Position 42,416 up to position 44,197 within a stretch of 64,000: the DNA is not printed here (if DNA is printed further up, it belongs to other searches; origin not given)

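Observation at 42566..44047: Free-standing, membrane-less FlhA cytoplasmic-domain paralog encoded next to fliJ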

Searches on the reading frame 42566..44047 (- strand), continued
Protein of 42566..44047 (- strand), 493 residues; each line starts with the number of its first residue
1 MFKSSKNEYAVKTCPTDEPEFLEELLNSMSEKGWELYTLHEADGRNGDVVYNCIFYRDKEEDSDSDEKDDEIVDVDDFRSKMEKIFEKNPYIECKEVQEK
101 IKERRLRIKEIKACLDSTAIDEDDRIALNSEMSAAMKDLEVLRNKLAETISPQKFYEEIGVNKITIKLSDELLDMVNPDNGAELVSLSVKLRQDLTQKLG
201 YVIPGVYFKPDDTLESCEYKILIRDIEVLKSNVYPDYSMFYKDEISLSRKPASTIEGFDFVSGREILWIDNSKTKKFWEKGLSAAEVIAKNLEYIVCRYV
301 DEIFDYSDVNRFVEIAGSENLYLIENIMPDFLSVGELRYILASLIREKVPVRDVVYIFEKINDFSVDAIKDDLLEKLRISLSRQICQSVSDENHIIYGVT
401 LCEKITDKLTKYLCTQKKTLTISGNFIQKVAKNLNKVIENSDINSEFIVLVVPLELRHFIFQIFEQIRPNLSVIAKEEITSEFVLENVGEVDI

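Call 23: search_solved_structures(query=A1, show_alignments=3, max_evalue=0.001)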
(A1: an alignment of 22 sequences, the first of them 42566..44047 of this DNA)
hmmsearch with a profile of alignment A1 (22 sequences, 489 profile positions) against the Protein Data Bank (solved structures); distinct sequences matched with E-value up to 0.001: 23.
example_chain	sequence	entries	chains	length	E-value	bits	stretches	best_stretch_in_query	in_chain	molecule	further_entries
3mix_A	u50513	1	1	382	1.1e-42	149.4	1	135-487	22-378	Flagellar biosynthesis protein flhA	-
12dv_B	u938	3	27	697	5.8e-33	117.4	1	139-488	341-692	Flagellar biosynthesis protein FlhA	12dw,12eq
3myd_A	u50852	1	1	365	1e-31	113.3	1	152-488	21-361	Flagellar biosynthesis protein flhA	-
6ai2_A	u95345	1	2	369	4.3e-29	104.6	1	159-483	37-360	Flagellar biosynthesis protein FlhA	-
6ai0_A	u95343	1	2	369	1e-28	103.4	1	159-483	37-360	Flagellar biosynthesis protein FlhA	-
3a5i_A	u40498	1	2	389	1.2e-28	103.2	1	159-483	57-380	Flagellar biosynthesis protein flhA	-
6ch1_A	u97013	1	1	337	1.2e-28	103.1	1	160-483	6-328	Flagellar biosynthesis protein FlhA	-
6ch2_A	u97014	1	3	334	1.3e-28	103.1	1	160-483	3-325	Flagellar biosynthesis protein FlhA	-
7ctn_A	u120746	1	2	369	1.3e-28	103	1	160-483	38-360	Flagellar biosynthesis protein FlhA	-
6ai3_A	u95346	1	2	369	1.4e-28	102.9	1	159-483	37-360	Flagellar biosynthesis protein FlhA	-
6ch3_A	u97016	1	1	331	1.5e-28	102.8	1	162-483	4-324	Flagellar biosynthesis protein FlhA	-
36hw_A2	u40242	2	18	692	6.3e-28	100.8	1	159-483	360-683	Flagellar biosynthesis protein FlhA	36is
6ai1_A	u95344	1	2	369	2e-27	99.1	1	159-483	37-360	Flagellar biosynthesis protein FlhA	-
7amy_A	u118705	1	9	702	9.1e-25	90.3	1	134-488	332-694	Flagellar biosynthesis protein FlhA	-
6wa6_A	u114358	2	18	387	3.2e-24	88.5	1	169-486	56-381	Low calcium response locus protein D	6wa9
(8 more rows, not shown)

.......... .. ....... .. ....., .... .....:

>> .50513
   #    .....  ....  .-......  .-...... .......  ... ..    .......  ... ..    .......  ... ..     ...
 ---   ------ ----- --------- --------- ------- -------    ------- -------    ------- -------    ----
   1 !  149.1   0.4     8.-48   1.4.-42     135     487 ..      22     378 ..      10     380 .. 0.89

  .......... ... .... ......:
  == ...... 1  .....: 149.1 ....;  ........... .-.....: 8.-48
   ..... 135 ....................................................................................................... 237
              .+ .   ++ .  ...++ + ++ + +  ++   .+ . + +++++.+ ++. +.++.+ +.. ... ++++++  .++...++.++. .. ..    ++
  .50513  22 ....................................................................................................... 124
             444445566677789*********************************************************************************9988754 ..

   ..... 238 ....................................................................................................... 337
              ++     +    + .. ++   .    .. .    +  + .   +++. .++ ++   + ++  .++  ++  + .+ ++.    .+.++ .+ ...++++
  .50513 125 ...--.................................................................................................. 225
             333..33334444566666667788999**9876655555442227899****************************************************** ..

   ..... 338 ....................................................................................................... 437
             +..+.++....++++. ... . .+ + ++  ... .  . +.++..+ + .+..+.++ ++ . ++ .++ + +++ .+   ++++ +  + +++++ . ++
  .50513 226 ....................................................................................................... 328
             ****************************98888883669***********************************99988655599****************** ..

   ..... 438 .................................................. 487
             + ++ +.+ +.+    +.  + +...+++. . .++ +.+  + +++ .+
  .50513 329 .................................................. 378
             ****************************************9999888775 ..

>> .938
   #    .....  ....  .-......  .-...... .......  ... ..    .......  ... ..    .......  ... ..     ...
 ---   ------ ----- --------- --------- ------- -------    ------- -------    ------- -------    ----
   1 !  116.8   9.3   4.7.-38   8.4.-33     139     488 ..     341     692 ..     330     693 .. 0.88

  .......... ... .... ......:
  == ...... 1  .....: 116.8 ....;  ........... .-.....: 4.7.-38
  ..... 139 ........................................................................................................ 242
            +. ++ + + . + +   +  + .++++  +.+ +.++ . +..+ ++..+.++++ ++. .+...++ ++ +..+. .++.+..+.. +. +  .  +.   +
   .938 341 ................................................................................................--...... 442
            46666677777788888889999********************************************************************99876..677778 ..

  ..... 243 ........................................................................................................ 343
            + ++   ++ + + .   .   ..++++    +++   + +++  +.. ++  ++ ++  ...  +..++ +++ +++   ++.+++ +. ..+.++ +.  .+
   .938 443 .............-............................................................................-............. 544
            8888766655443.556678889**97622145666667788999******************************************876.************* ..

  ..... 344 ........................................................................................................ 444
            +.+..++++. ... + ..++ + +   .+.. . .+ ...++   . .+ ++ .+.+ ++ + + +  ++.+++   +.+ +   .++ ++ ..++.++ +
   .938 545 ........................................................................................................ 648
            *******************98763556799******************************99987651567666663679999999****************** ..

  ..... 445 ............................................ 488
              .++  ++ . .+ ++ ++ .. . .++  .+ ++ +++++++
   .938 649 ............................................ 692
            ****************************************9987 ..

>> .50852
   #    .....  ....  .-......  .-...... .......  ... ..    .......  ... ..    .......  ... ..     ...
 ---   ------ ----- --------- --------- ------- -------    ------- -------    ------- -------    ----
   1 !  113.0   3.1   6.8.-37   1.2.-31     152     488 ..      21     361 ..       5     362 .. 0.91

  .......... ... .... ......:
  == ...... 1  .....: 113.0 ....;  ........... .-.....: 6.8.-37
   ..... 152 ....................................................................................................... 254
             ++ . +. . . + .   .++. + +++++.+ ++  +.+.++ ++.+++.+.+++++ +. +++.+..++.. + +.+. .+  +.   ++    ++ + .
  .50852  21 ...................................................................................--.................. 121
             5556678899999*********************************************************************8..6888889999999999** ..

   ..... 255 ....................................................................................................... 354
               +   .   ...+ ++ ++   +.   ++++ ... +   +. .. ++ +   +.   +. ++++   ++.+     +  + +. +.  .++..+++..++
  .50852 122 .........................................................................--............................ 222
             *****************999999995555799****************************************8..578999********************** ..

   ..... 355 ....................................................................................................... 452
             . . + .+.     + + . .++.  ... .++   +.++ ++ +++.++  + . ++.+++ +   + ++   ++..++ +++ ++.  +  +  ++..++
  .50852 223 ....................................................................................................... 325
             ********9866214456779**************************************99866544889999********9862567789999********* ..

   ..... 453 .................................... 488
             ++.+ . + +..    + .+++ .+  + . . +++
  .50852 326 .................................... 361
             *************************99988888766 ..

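Call 24: search_solved_structures(query=window:42566-44047:-, show_alignments=5, max_evalue=1e-10)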
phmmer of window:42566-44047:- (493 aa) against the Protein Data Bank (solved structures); distinct sequences matched with E-value up to 1e-10: 16.
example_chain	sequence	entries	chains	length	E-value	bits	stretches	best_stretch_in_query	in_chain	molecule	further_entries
3mix_A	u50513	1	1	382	3.4e-26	95.5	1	145-493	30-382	Flagellar biosynthesis protein flhA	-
6ai2_A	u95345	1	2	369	4.6e-17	65.4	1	166-397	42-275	Flagellar biosynthesis protein FlhA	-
3a5i_A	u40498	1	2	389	6.4e-17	64.9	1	163-396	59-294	Flagellar biosynthesis protein flhA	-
6ch1_A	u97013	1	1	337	6.7e-17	64.8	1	165-397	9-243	Flagellar biosynthesis protein FlhA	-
6ch2_A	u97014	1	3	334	7.7e-17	64.6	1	166-397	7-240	Flagellar biosynthesis protein FlhA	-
6ch3_A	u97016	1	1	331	9.9e-17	64.3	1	168-397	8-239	Flagellar biosynthesis protein FlhA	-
6ai0_A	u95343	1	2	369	1e-16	64.2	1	166-397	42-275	Flagellar biosynthesis protein FlhA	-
6ai3_A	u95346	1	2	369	1e-16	64.2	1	166-397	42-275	Flagellar biosynthesis protein FlhA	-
7ctn_A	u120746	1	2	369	1.1e-16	64.1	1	167-397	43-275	Flagellar biosynthesis protein FlhA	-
6ai1_A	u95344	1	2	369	4.9e-16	62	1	166-397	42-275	Flagellar biosynthesis protein FlhA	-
36hw_A2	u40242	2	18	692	5e-16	62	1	167-396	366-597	Flagellar biosynthesis protein FlhA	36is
3myd_A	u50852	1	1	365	1.5e-14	57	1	155-491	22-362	Flagellar biosynthesis protein flhA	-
12dv_B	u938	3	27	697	2.8e-14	56.2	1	157-475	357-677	Flagellar biosynthesis protein FlhA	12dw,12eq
6wa6_A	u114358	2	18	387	3e-14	56.1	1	186-492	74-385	Low calcium response locus protein D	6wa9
7qij_AA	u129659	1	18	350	1.9e-12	50.1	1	188-491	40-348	Low calcium response locus protein D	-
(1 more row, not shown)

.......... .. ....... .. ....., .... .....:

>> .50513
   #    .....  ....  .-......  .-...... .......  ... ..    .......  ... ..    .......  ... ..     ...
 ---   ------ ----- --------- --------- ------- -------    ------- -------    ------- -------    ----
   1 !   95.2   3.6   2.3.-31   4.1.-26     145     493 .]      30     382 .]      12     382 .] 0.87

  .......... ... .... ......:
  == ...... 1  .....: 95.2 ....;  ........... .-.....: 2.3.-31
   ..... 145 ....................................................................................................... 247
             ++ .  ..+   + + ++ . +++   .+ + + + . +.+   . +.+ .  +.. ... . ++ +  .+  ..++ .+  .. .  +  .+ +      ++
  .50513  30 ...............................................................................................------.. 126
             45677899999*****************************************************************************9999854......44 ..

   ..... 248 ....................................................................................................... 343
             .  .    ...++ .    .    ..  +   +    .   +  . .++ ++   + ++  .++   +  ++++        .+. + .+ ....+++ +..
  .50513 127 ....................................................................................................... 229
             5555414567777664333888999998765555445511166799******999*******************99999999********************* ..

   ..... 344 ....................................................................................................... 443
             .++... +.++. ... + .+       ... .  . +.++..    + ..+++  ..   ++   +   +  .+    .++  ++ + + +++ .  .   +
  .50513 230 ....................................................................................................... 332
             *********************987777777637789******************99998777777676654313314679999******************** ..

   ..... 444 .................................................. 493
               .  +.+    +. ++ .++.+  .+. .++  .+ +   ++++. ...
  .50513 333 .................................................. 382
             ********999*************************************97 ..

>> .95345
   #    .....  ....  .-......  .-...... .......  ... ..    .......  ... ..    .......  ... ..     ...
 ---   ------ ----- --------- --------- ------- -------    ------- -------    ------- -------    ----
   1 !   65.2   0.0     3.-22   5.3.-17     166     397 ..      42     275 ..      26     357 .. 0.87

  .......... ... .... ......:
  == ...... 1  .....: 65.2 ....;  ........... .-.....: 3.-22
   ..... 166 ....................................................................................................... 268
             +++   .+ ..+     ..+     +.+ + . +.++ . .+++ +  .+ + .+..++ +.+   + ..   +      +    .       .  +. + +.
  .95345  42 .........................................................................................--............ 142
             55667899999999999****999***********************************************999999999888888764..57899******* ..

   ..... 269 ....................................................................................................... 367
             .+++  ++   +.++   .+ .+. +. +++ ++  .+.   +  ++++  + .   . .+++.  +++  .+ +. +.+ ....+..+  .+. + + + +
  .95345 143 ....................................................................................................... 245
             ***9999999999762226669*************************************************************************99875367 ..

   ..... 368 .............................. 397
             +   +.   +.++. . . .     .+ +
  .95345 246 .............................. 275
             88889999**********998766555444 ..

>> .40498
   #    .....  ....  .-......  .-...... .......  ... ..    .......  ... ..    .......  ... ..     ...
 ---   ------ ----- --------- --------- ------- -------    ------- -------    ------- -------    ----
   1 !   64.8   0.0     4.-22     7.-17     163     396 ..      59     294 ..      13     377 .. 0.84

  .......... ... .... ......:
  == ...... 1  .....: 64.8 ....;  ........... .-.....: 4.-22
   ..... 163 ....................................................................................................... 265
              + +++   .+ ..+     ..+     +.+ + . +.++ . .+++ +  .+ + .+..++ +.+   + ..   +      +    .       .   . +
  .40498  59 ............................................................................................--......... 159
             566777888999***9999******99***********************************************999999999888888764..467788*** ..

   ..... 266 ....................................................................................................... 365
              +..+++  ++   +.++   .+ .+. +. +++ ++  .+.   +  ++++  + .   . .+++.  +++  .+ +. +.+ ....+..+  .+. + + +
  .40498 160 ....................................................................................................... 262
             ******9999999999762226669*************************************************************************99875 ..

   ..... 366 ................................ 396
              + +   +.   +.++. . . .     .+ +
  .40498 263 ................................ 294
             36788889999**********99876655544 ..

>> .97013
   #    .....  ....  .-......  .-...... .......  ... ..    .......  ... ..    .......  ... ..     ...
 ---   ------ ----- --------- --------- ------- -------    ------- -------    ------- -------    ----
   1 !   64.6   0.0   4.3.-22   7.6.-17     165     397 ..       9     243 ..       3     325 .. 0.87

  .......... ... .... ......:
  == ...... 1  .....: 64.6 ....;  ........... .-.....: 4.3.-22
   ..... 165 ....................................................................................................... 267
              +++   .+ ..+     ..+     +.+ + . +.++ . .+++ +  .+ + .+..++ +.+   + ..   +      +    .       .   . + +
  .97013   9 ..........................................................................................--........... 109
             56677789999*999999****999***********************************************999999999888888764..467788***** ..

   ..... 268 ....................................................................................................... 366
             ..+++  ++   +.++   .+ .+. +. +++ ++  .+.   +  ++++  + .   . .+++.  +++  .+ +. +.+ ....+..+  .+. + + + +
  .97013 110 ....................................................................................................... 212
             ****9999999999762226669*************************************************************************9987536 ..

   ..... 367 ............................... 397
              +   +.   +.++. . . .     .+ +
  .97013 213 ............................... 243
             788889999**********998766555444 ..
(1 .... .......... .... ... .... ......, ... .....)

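Call 25: predict_structure(alignment_id=A1)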
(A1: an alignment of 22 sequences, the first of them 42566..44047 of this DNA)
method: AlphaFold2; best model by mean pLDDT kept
length: 493 residues; sequences in the alignment: 22
mean_pLDDT: 78.9   pTM: 0.63
mean pLDDT of the five models: 78.9, 77.5, 76.9, 76.3, 75.2
residues with pLDDT >= 90: 114; 70-90: 293; 50-70: 42; < 50: 44
segments of 3 or more residues with pLDDT < 50: 1-5, 61-88, 150-160
pLDDT, mean of each block of 10 residues (from residue 1): 52 81 88 82 69 75 33 30 37 65 80 79 83 84 68 43 84 76 76 85 82 93 91 93 80 87 87 75 92 91 81 80 77 83 90 90 76 86 90 92 90 78 86 88 83 90 82 91 91 86
secondary structure, 60 per line:
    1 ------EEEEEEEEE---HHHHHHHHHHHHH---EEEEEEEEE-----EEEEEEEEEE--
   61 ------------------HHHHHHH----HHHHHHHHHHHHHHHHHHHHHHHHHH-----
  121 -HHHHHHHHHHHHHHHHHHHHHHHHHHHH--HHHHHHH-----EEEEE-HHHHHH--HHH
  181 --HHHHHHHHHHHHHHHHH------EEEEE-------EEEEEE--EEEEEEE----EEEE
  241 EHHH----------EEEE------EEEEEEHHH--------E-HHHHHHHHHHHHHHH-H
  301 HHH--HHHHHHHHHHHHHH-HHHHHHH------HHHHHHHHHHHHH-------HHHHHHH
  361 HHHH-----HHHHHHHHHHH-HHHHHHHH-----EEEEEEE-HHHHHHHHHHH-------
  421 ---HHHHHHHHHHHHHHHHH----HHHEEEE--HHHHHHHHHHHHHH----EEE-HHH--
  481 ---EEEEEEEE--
elements in order: E7-15 H19-31 E35-43 E49-58 H79-85 H90-115 H122-149 H152-158 E164-168 H170-175 H183-199 E206-210 E218-223 E226-232 E237-241 E255-258 E265-270 H284-298 H300-303 H306-319 H321-327 H334-346 H354-364 H370-380 H382-389 E395-401 H403-413 H424-440 E448-451 H454-467 E472-474 E484-491
